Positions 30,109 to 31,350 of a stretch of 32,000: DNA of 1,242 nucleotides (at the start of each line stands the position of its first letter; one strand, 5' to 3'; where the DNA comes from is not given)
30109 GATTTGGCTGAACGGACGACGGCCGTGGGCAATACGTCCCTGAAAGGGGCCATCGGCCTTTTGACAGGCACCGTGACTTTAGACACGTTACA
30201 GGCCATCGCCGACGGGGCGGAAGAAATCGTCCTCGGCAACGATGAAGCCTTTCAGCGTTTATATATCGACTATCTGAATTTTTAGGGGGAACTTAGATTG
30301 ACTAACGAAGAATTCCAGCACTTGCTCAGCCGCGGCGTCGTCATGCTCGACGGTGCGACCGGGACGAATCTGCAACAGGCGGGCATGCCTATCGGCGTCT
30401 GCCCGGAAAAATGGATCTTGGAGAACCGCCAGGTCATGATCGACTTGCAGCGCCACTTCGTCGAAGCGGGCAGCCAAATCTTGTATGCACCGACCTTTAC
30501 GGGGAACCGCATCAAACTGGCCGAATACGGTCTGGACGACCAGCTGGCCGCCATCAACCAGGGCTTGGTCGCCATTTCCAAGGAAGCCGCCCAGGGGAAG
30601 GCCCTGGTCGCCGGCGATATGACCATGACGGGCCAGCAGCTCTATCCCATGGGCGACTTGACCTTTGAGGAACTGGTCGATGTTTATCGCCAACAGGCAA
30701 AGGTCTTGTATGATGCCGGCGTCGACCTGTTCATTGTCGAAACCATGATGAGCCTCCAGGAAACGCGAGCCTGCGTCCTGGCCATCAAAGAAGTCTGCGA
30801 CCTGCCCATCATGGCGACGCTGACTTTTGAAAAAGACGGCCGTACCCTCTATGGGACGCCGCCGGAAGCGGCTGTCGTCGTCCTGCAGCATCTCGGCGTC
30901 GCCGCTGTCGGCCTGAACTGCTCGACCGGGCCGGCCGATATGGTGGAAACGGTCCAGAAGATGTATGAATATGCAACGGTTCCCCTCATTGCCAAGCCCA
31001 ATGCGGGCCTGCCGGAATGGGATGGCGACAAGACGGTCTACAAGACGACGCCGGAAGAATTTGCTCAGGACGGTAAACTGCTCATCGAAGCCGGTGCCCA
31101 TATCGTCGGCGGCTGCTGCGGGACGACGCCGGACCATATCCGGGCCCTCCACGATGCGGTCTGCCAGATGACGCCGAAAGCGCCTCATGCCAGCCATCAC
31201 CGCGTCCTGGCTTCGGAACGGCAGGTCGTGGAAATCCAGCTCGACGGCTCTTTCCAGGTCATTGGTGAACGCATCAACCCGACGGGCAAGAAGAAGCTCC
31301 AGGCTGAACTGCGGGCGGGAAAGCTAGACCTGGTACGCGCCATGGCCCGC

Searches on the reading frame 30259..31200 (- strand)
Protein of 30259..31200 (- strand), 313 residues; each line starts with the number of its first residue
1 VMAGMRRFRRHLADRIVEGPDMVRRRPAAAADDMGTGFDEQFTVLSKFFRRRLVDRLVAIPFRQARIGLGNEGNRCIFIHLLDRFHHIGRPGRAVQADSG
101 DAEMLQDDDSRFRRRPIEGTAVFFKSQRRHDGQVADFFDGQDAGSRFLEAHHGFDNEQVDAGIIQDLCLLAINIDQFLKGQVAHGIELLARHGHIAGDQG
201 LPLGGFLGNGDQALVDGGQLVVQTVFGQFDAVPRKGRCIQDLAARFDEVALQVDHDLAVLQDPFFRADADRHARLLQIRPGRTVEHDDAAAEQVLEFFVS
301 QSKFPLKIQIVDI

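Call 72: find_encoding_contigs(protein=window:30259-31200:-, flank=10000, max_places=2)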
Protein window:30259-31200:- (313 aa): no gene with exactly this product is on record in the collection.
